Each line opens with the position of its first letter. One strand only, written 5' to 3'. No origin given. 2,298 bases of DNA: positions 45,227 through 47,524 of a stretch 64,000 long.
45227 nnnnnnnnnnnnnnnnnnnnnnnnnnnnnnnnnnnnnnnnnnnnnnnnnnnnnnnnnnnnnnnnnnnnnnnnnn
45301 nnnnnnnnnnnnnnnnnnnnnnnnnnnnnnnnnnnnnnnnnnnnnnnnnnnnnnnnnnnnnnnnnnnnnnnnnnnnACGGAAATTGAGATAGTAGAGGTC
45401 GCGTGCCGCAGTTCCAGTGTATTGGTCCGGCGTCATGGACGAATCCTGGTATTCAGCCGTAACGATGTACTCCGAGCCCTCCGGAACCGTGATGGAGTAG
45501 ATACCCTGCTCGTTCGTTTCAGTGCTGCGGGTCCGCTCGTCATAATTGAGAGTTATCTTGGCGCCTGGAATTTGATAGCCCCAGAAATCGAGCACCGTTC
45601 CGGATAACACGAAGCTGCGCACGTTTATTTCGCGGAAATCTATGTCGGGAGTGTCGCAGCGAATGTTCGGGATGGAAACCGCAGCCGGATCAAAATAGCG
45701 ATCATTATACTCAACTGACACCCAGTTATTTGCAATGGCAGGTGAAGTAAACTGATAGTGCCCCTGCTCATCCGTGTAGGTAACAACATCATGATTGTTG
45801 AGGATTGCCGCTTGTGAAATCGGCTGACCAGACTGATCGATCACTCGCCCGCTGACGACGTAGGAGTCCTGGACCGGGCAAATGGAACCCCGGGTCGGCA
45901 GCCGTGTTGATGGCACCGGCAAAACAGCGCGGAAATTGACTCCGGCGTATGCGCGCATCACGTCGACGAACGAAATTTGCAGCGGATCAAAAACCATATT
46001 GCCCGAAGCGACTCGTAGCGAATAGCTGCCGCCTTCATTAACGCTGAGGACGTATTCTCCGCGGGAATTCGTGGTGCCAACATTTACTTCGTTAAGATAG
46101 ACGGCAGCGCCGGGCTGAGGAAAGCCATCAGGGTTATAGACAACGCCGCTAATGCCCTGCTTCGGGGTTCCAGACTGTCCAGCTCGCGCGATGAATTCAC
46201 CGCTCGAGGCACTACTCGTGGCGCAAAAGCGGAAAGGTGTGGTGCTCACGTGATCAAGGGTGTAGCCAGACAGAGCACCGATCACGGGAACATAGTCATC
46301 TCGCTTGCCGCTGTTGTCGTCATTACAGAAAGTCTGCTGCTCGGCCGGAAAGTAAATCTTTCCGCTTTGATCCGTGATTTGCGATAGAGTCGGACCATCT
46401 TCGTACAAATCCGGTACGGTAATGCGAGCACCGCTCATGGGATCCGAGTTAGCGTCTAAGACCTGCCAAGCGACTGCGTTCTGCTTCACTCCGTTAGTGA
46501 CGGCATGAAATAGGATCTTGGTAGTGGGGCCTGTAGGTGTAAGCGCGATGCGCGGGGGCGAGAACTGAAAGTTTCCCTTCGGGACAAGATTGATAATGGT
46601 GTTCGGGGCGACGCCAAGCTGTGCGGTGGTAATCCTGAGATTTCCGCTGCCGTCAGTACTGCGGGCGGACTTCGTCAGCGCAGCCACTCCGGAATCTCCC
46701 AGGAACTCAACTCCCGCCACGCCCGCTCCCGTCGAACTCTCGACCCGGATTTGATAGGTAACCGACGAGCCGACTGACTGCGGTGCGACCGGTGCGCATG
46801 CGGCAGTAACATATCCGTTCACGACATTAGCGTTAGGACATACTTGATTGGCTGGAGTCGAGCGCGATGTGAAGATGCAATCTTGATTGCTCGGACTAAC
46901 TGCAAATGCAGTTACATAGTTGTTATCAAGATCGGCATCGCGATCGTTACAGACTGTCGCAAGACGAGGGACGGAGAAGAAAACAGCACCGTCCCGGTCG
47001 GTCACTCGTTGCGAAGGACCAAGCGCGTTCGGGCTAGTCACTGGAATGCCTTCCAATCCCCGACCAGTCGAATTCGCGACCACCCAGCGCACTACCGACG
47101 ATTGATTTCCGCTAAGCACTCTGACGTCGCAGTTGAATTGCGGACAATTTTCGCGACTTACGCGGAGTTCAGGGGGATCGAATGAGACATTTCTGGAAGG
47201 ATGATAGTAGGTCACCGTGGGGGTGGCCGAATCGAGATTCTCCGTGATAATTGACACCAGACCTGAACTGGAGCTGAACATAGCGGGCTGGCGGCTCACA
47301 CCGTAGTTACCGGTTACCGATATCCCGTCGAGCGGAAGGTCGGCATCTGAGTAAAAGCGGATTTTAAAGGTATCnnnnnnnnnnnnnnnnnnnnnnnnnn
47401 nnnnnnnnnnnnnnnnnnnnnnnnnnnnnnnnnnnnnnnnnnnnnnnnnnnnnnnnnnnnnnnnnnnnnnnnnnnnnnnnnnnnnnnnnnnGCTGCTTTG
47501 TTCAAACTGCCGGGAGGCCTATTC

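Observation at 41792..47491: Operon of a 1238-aa multi-domain Thr/Pro-repeat surface protein and an S8 protease sharing carboxypeptidase-regulatory-like domains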

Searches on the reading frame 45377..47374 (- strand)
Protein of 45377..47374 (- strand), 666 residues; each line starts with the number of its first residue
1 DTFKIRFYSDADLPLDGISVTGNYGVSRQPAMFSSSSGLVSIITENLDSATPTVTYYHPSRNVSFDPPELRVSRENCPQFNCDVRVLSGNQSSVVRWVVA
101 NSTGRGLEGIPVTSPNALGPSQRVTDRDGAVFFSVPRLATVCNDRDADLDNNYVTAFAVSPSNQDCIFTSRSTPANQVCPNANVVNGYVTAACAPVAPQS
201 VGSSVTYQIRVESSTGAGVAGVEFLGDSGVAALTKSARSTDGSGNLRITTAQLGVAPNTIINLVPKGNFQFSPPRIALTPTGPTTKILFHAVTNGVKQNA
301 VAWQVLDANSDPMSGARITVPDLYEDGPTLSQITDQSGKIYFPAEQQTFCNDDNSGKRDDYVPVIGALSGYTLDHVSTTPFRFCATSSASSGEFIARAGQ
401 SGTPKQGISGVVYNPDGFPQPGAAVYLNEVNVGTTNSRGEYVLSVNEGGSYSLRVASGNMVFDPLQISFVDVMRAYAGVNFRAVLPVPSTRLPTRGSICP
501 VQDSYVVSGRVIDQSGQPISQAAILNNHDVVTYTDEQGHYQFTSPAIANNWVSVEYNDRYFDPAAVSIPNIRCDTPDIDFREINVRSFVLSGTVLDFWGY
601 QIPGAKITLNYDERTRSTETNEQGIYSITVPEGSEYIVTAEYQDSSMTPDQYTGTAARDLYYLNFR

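Call 15: find_homologous_proteins(query=window:45377-47374:-)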
Query window:45377-47374:-: 8000 candidates shared short words with the query, none scored E <= 0.001.
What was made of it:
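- Tried and rejected: The same search with the linker-free N-module returned nothing, not even the query's own entry (call 15).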

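Call 27: find_related_loci(query=window:45377-47374:-, collection=genome_contigs, flank=10000)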
Query window:45377-47374:- (666 aa) in genome_contigs; peptide patterns used: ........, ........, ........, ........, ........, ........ (x = any residue, [..] = any of these).
32 stretches matched a pattern, but none encodes a relative of the query by tblastn (E <= 1e-3).
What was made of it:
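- Tried and rejected: The genome_contigs scan with the window N-module found nothing (call 27).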

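Call 30: search_protein_representatives(protein=window:45377-47374:-)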
Query: 666 residues. Proteins with E-value up to 0.001 (for the whole library): 312; up to 1e-10: 125; up to 1e-30: 61. The best 150 are listed.
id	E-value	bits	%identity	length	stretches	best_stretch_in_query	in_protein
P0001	0.0e+00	1501.4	100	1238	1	1-666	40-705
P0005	3.7e-197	673.1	48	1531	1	2-666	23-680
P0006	4.3e-185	633.2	47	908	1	2-664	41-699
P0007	1.0e-129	450.3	38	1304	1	3-640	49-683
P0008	1.1e-127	443.6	38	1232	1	20-665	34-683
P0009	2.0e-126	439.4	35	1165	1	1-665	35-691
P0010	3.4e-123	428.7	36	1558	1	3-666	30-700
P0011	1.6e-122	426.5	36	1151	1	13-665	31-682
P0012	1.5e-115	403.5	34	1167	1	11-665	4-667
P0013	1.8e-115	403.2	34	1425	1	12-661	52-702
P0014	1.4e-111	390.3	37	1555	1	13-640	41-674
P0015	2.6e-107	376.3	34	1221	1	2-665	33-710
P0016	3.3e-107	375.9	34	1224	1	3-665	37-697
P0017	2.9e-104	366.2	33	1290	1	3-657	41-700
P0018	1.2e-103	364.1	33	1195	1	3-665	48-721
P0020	3.3e-102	359.4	33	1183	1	3-665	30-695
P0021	3.0e-100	352.9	32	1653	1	5-665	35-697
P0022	9.6e-100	351.3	33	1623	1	12-655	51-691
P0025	1.1e-89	318.0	32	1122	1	14-665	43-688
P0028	2.7e-80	287.0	29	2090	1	1-656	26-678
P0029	2.3e-76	274.0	32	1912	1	15-661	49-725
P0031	4.6e-73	263.1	29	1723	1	5-665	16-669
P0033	3.4e-72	260.2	31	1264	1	33-643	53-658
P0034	6.3e-71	256.0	28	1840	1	10-657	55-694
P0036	1.3e-67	245.1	30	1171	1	12-665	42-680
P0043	9.0e-55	202.7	30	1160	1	5-638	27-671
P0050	3.4e-50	187.5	25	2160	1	6-665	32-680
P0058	1.0e-39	152.9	26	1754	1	10-663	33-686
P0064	3.8e-34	134.5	28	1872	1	14-639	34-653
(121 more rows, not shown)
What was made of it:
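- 43775..47491 (-): Gene for the 1238-aa modular secreted protein ('giant'), GTG start, TAG stop. It is a member of a family of about 55 representatives that align over the whole N-terminal module (call 30).
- Family: 61 hits at E<=1e-30, of which about 55 align over the whole 666-aa N-module directly after a signal peptide (call 30). Hundreds of unrelated multi-domain proteins match aa 400-665 of the query (call 30).
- Tried and rejected: I treat this as a tool limitation, because the exhaustive HMMER search then found the family (call 30).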

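Call 34: find_encoding_contigs(protein=P0005, flank=6000, max_places=3)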
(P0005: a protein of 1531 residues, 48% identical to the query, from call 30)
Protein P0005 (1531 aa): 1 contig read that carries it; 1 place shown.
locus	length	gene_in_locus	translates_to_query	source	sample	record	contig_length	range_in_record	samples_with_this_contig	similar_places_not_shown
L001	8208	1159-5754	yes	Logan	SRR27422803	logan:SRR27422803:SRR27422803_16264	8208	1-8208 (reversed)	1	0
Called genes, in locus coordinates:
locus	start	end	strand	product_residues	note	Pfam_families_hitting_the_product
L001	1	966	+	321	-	?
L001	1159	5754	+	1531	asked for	PF15976:CooC_C (faint), PF13620:CarboxypepD_reg (weak), PF13715:CarbopepD_reg_2 (weak)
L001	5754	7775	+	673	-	PF00082:Peptidase_S8, PF13620:CarboxypepD_reg (faint)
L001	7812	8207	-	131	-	?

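Call 35: find_encoding_contigs(protein=P0007, flank=6000, max_places=2)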
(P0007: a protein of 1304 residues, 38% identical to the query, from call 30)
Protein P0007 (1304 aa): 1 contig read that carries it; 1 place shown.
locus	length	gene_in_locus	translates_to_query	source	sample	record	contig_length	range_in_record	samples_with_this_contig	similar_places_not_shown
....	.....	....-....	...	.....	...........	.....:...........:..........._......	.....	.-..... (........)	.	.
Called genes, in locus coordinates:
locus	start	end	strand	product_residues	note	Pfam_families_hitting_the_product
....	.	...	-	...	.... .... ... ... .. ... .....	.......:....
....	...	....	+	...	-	-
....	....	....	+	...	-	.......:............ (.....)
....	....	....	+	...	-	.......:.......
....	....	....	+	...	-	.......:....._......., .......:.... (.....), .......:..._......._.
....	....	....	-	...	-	-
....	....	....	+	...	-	-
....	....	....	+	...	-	-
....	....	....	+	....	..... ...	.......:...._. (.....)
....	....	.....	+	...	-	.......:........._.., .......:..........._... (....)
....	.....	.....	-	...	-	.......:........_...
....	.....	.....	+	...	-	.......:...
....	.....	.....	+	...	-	?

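Call 36: find_encoding_contigs(protein=P0011, flank=6000, max_places=2)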
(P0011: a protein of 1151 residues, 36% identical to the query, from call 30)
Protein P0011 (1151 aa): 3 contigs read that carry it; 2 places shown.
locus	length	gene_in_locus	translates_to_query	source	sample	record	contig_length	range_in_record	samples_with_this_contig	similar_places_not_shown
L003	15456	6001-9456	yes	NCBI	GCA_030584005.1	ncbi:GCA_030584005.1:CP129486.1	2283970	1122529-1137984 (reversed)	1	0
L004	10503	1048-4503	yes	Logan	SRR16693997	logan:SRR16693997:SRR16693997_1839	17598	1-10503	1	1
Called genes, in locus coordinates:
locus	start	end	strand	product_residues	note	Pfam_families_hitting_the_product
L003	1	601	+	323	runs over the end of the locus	PF13623:SurA_N_2, PF13624:SurA_N_3, PF09312:SurA_N, PF13145:Rotamase_2, PF13616:Rotamase_3, PF00639:Rotamase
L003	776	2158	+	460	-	PF02878:PGM_PMM_I, PF02879:PGM_PMM_II, PF02880:PGM_PMM_III, PF00408:PGM_PMM_IV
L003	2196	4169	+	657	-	-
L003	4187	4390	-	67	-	-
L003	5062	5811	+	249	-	-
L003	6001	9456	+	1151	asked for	PF13715:CarbopepD_reg_2 (faint), PF15976:CooC_C (faint), PF16371:MetallophosN (faint), PF25020:TTR_TEN1-4 (faint), PF13620:CarboxypepD_reg (weak)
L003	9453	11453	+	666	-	PF00082:Peptidase_S8, PF13620:CarboxypepD_reg (weak)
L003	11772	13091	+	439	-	PF01743:PolyA_pol, PF12627:PolyA_pol_RNAbd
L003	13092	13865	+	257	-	-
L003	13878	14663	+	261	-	PF02348:CTP_transf_3, PF12804:NTP_transf_3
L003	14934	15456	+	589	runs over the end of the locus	PF06418:CTP_synth_N, PF00117:GATase, PF07722:Peptidase_C26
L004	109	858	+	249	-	-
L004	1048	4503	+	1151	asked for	PF13715:CarbopepD_reg_2 (faint), PF15976:CooC_C (faint), PF16371:MetallophosN (faint), PF25020:TTR_TEN1-4 (faint), PF13620:CarboxypepD_reg (weak)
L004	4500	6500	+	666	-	PF00082:Peptidase_S8, PF13620:CarboxypepD_reg (weak)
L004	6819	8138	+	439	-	PF01743:PolyA_pol, PF12627:PolyA_pol_RNAbd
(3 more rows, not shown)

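Call 37: find_encoding_contigs(protein=P0015, flank=6000, max_places=2)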
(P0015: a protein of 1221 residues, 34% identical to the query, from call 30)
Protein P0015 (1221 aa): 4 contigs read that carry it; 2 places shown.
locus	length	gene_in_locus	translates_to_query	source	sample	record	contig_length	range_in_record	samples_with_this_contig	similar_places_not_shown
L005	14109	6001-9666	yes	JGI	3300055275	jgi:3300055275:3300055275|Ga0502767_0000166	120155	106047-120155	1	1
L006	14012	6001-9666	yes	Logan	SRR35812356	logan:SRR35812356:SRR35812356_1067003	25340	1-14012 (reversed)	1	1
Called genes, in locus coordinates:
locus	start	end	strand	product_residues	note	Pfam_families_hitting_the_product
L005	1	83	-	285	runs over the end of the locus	-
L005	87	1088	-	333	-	-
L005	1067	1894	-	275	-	PF20539:DUF6754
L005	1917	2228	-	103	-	-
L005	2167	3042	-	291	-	-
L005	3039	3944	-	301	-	-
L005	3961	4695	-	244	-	PF00132:Hexapep, PF14602:Hexapep_2 (weak)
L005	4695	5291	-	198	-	PF28549:NDPSase_N, PF00293:NUDIX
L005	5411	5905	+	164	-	PF08534:Redoxin (weak)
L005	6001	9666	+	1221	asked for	PF15976:CooC_C (faint), PF00775:Dioxygenase_C (faint), PF16371:MetallophosN (faint)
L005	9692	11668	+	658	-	PF00082:Peptidase_S8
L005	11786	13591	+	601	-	PF00009:GTP_EFTU, PF22042:EF-G_D2, PF03144:GTP_EFTU_D2, PF00679:EFG_C, PF21018:BipA_C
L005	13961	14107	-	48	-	?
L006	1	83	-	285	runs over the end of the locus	-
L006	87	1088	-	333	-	-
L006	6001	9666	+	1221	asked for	PF15976:CooC_C (faint), PF00775:Dioxygenase_C (faint), PF16371:MetallophosN (faint)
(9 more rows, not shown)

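Call 42: find_related_loci(query=P0011, collection=genome_contigs, flank=6000)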
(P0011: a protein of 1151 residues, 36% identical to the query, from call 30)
Query P0011 (1151 aa) in genome_contigs; peptide patterns used: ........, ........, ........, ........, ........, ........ (x = any residue, [..] = any of these).
63 stretches matched a pattern; 1 encode a relative of the query (tblastn E <= 1e-3); 1 distinct loci.
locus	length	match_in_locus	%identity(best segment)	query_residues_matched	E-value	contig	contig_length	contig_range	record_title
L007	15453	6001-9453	100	1-1151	0e+0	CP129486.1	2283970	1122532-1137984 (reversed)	MAG: Bdellovibrionota bacterium isolate cMAG.10 chromosome, complete genome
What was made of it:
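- Tried and rejected: The scan with P0011 recovered only its own genome, which did give the taxon (call 42).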

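Call 43: find_encoding_contigs(protein=P0031, flank=5000, max_places=1)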
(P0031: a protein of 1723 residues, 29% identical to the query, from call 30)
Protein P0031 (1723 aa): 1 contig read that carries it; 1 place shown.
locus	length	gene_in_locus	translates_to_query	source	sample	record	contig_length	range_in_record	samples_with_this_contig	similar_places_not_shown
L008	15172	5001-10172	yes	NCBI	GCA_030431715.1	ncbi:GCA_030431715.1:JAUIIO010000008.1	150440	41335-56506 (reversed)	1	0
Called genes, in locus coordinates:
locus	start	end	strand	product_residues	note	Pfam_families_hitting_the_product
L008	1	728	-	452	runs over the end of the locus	PF00912:Transgly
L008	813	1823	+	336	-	PF00005:ABC_tran, PF13304:AAA_21 (weak)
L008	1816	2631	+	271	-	PF06182:ABC2_membrane_6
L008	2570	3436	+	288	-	PF06182:ABC2_membrane_6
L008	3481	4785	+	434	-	PF10011:DUF2254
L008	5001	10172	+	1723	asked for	PF02369:Big_1 (faint), PF13715:CarbopepD_reg_2 (faint), PF15976:CooC_C (faint), PF17789:MG4 (faint), PF13620:CarboxypepD_reg (weak)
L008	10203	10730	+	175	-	PF13620:CarboxypepD_reg (faint), PF13715:CarbopepD_reg_2 (faint), PF22904:NOMO1-like_2nd (faint), PF09430:EMC7_beta-sandw (faint)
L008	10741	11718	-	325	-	PF04348:LppC (weak), PF13458:Peripla_BP_6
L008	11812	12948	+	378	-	PF03435:Sacchrp_dh_NADP, PF16653:Sacchrp_dh_C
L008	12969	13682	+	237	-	PF00005:ABC_tran, PF13304:AAA_21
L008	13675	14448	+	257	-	PF01061:ABC2_membrane (weak), PF12679:ABC2_membrane_2, PF12698:ABC2_membrane_3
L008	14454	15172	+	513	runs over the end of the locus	PF09822:ABC_transp_aux, PF14258:DUF4350 (weak)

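Call 44: find_encoding_contigs(protein=P0036, flank=5000, max_places=1)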
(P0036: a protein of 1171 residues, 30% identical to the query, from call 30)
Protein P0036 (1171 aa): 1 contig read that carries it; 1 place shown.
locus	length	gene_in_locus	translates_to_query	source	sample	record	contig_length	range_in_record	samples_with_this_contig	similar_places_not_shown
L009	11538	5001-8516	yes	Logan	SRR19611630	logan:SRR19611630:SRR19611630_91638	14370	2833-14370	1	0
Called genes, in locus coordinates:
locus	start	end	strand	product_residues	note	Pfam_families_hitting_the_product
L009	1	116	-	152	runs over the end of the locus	-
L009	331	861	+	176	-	-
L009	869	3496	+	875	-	PF13491:FtsK_4TM (weak), PF17854:FtsK_alpha, PF01580:FtsK_SpoIIIE, PF09397:FtsK_gamma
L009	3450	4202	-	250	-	PF18780:HNH_repeat (faint)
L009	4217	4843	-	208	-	PF08281:Sigma70_r4_2, PF04545:Sigma70_r4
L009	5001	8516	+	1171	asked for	PF13715:CarbopepD_reg_2 (faint), PF15976:CooC_C (faint), PF17210:SdrD_B (faint), PF17789:MG4 (faint), PF11974:bMG3 (faint), PF13620:CarboxypepD_reg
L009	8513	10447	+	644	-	PF00082:Peptidase_S8, PF13620:CarboxypepD_reg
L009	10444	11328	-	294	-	PF01545:Cation_efflux, PF16916:ZT_dimer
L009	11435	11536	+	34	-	?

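Call 45: find_encoding_contigs(protein=P0043, flank=5000, max_places=1)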
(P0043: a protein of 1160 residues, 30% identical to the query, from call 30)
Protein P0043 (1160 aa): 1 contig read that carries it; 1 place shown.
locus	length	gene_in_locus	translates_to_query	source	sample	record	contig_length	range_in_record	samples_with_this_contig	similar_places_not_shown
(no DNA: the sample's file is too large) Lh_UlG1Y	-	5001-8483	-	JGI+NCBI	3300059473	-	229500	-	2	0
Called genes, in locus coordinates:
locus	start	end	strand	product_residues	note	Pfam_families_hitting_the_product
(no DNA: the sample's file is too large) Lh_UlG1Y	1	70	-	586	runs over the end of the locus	PF08668:HDOD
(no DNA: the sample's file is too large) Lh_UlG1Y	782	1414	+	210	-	-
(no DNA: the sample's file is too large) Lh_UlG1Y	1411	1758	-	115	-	-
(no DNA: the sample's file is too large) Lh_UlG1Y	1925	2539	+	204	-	-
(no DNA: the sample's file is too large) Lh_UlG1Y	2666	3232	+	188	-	PF05198:IF3_N, PF00707:IF3_C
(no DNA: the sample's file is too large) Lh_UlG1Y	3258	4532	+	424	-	PF19676:DUF6178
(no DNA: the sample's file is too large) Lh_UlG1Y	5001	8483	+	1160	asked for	PF13620:CarboxypepD_reg (faint)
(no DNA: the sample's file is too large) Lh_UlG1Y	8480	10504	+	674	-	-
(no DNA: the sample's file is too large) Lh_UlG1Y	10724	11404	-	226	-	PF04344:CheZ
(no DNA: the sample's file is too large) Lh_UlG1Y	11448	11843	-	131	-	PF00072:Response_reg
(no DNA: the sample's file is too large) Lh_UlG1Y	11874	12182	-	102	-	-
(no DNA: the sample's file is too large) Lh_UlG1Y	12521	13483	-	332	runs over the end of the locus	PF01300:Sua5_yciO_yrdC, PF03481:Sua5_C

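Call 46: find_encoding_contigs(protein=P0050, flank=5000, max_places=1)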
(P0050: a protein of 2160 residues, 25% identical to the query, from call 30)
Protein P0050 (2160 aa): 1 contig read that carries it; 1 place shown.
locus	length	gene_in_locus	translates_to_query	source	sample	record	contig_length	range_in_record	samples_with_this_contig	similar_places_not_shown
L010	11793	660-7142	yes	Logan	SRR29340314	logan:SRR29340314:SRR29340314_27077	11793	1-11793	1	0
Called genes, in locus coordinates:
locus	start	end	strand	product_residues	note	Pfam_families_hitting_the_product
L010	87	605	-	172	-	PF00582:Usp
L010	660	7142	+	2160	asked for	PF13620:CarboxypepD_reg (faint), PF15976:CooC_C (faint), PF16371:MetallophosN (faint)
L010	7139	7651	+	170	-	PF13620:CarboxypepD_reg (faint), PF22902:NOMO1-like_9th (faint), PF13715:CarbopepD_reg_2 (faint)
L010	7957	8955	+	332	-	PF21926:FeeM (weak)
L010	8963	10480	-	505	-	PF00291:PALP, PF00585:Thr_dehydrat_C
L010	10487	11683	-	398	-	PF00004:AAA, PF01443:Viral_helicase1 (weak), PF13173:AAA_14, PF13401:AAA_22 (faint), PF13635:DUF4143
